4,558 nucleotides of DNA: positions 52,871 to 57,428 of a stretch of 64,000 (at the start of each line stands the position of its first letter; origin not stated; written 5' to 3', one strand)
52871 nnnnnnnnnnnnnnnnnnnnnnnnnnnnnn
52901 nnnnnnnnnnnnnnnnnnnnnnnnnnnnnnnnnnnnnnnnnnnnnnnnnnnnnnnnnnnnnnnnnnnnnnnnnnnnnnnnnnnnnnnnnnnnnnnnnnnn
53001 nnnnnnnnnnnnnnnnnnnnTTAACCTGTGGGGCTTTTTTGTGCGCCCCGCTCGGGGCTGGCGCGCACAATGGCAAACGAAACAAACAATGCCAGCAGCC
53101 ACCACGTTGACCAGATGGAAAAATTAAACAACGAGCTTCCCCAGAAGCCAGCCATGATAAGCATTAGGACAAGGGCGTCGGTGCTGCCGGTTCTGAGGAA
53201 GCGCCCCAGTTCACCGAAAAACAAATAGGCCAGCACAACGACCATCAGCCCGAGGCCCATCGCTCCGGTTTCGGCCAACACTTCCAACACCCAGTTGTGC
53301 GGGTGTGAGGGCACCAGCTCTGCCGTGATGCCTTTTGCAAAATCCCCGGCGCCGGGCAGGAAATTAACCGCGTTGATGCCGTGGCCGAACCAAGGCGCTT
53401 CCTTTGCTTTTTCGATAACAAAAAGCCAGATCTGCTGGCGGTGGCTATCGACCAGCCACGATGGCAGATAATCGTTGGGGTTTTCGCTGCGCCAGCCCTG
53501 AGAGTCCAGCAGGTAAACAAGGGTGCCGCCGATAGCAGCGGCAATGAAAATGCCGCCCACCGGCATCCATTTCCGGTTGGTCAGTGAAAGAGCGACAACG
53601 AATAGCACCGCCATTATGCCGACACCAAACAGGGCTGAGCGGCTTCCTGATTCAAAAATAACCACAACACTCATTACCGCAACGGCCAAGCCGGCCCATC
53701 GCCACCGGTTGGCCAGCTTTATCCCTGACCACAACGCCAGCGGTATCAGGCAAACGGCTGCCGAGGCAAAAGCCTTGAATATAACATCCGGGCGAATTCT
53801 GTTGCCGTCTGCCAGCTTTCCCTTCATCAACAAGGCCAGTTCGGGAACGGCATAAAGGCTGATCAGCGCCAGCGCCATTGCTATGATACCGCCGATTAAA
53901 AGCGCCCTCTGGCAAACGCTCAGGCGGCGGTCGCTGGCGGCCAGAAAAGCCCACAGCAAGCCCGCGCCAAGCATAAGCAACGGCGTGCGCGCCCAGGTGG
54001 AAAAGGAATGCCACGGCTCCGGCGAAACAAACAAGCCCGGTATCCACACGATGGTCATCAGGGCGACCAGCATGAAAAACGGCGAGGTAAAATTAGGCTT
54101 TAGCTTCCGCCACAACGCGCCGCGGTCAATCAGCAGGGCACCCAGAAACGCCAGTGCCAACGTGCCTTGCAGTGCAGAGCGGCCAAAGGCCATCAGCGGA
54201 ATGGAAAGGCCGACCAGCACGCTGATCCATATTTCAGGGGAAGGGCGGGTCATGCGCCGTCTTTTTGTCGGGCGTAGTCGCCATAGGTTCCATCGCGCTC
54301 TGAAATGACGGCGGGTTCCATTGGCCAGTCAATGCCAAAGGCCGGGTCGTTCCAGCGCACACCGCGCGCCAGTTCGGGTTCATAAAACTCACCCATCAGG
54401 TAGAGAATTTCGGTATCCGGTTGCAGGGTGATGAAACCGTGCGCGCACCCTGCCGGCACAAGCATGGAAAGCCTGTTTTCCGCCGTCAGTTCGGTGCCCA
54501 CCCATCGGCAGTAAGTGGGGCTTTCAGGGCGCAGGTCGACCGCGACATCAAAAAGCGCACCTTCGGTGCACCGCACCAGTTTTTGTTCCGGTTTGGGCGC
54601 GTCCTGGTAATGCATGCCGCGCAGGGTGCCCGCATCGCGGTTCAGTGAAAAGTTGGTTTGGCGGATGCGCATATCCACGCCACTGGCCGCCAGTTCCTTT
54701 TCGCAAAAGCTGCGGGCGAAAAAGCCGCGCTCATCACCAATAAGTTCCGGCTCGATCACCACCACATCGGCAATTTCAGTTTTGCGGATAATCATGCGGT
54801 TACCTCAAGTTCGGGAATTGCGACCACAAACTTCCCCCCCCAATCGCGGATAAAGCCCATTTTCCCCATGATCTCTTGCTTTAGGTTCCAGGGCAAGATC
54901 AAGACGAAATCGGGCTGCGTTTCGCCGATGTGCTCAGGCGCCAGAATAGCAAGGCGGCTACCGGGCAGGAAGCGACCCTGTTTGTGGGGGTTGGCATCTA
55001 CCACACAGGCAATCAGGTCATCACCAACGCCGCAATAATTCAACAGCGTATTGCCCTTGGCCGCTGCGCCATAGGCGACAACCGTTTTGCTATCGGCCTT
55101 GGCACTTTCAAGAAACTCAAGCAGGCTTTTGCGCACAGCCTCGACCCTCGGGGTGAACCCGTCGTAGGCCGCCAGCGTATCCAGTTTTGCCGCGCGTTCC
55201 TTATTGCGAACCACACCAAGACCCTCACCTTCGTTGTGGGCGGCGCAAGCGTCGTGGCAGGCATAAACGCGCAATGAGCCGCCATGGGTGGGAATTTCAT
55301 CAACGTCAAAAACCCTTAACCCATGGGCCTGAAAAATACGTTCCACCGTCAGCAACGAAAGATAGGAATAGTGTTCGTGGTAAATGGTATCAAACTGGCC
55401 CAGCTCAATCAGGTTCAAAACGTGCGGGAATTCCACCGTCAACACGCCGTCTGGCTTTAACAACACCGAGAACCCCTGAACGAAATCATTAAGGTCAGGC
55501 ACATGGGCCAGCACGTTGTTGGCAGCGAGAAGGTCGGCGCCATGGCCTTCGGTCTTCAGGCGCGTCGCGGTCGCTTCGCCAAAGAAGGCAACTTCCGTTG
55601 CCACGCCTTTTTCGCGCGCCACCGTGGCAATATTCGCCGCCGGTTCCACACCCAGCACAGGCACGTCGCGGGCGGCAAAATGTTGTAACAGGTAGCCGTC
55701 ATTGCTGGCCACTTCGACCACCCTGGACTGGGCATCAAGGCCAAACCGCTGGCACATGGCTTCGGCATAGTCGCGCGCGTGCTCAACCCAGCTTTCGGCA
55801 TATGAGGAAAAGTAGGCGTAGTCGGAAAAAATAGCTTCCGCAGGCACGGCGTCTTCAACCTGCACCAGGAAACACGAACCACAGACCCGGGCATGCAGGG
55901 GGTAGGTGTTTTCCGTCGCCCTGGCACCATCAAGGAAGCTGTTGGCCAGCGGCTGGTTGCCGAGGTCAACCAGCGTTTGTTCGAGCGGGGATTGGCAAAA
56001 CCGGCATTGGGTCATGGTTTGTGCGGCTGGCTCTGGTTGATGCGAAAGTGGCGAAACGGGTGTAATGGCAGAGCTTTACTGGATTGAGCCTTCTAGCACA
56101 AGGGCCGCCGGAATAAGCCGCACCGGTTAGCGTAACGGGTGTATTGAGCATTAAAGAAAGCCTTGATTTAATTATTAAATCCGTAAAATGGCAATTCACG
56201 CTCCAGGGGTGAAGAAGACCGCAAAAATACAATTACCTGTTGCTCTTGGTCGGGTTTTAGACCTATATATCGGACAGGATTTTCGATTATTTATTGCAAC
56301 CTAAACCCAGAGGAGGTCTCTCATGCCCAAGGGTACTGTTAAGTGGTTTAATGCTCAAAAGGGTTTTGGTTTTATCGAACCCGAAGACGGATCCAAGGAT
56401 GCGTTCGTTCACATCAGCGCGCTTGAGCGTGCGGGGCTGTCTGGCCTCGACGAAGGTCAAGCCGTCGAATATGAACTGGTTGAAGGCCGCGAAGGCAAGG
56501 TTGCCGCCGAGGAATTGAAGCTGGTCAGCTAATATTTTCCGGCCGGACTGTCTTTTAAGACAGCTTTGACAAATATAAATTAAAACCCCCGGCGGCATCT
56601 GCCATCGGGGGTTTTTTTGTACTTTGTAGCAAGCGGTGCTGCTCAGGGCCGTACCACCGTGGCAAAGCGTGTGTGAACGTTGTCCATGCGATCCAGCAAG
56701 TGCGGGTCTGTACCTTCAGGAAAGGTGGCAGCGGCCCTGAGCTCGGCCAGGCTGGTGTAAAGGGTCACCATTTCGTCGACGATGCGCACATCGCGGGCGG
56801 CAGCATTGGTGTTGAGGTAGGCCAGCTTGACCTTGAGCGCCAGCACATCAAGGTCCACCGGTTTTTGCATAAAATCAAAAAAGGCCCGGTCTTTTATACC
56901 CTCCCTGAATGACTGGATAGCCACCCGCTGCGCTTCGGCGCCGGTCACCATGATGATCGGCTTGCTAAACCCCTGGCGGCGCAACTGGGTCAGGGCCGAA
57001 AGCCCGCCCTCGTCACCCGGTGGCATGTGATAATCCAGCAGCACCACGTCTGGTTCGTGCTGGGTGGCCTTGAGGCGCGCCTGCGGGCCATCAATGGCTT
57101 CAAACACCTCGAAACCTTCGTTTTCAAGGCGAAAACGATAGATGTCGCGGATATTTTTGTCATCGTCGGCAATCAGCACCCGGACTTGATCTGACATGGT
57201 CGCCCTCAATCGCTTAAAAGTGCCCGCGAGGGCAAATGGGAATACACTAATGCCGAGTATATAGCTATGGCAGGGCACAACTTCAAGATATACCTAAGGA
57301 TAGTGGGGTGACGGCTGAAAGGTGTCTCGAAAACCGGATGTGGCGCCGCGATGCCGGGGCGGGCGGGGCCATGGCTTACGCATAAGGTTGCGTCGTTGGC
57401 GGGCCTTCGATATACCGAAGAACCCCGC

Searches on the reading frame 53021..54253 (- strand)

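Call 48: search_protein_families(library=pfam, proteins=[window:53021-54253:-], max_evalue=0.0001)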
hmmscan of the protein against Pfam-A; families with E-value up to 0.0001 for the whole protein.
window:53021-54253:- (410 aa): 1 family
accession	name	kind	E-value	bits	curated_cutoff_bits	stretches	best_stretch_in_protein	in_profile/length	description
PF04932.20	Wzy_C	-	1.3e-15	57.9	31.7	1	191-337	2-148/149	O-Antigen ligase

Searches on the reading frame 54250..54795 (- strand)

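Call 48: search_protein_families(library=pfam, proteins=[window:54250-54795:-], max_evalue=0.0001)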
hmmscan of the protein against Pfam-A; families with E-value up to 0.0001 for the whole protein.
window:54250-54795:- (181 aa): 1 family
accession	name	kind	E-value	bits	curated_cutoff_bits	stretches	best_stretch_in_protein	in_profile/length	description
PF00908.23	dTDP_sugar_isom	-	3.8e-63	212.6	27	1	5-170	1-162/168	dTDP-4-dehydrorhamnose 3,5-epimerase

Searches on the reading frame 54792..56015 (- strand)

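Call 48: search_protein_families(library=pfam, proteins=[window:54792-56015:-], max_evalue=0.0001)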
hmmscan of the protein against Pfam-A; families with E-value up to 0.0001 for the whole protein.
window:54792-56015:- (407 aa): 6 families
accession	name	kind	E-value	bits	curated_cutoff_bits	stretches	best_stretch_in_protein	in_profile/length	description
PF08484.17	Methyltransf_14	-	2e-61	206.9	23.5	1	242-401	1-160/160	C-methyltransferase C-terminal domain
PF08421.16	Methyltransf_13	-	3.2e-20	72.5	31.3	1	4-63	1-62/62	Putative zinc binding domain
PF13489.12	Methyltransf_23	-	1.8e-14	54.2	27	1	79-235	4-161/164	Methyltransferase domain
PF08242.18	Methyltransf_12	-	3.4e-09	37.7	30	1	100-192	1-98/98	Methyltransferase domain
PF08241.18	Methyltransf_11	-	3.5e-08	34.4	21.2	1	101-193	2-94/95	Methyltransferase domain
PF13649.12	Methyltransf_25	-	4.7e-06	27.6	27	1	99-190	1-97/97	Methyltransferase domain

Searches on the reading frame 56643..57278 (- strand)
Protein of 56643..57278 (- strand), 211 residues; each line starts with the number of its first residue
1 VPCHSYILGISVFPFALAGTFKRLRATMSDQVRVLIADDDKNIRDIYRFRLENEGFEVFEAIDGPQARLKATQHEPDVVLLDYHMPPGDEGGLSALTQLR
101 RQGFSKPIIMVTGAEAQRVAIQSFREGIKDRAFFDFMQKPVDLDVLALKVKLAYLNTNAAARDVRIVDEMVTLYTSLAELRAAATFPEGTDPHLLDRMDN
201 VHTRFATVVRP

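Call 17: search_protein_families(library=ncbifam, proteins=[window:56643-57278:-], max_evalue=0.001)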
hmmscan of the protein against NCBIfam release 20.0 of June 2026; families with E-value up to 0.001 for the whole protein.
window:56643-57278:- (211 aa): 81 families (the best 25 are shown)
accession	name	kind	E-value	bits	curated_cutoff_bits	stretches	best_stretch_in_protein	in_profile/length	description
NF008469.0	PRK11361.1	equivalog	4.6e-18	65.2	714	1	29-166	2-131/461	acetoacetate metabolism transcriptional regulator AtoC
NF006900.1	PRK09390.1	equivalog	8.3e-16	58.1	255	1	28-179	1-145/203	response regulator FixJ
TIGR02154.1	PhoB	equivalog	5.1e-15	55.4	296.2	1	31-154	2-120/226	phosphate regulon transcriptional regulator PhoB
TIGR02915.1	PEP_resp_reg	equivalog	5.9e-15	55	502.6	1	34-157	1-120/445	PEP-CTERM-box response regulator transcription factor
NF040534.1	resp_reg_YycF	equivalog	6.5e-15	55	340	1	33-127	2-93/231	response regulator YycF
NF051870.1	NAssimRespRegNtrX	equivalog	8.1e-14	51.3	600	1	33-163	3-127/452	nitrogen assimilation response regulator NtrX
NF047793.1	ResRegPgtA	equivalog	9.9e-14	51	650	1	28-155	2-122/414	two-component system response regulator PgtA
NF040689.1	MtrAB_MtrA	equivalog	7.6e-13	48.3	300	1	34-165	1-125/219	MtrAB system response regulator MtrA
NF045505.1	RR_RssB_Pseudo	equivalog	1.4e-12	47.4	700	1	31-154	5-122/394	two-component system response regulator RssB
NF045944.1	ResRegRpaBCyano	equivalog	1.7e-12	47.2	330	1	35-143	1-101/229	response regulator transcription factor RpaB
NF040749.1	tetrathio_RR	equivalog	2.3e-12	47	290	1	36-173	4-134/191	tetrathionate respiration response regulator TtrR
NF007005.1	PRK09468.1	equivalog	3.6e-12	46.2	331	1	31-151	3-116/237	osmolarity response regulator transcription factor OmpR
TIGR01818.1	ntrC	equivalog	3.6e-12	45.8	558.6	1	34-159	1-119/463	nitrogen regulation protein NR(I)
NF007820.0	PRK10529.1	equivalog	5.5e-12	45.6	325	1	33-167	3-129/225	two-component system response regulator KdpE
NF041733.1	resp_reg_CseB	equivalog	6e-12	45.4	350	1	33-154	2-115/228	two-component system response regulator CseB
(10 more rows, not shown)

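Call 48: search_protein_families(library=pfam, proteins=[window:56643-57278:-], max_evalue=0.0001)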
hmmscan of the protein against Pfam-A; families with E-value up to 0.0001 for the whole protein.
window:56643-57278:- (211 aa): 1 family
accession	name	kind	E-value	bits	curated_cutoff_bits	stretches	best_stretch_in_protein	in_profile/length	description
PF00072.30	Response_reg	-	1.6e-19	70.5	30.2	1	34-150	1-110/111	Response regulator receiver domain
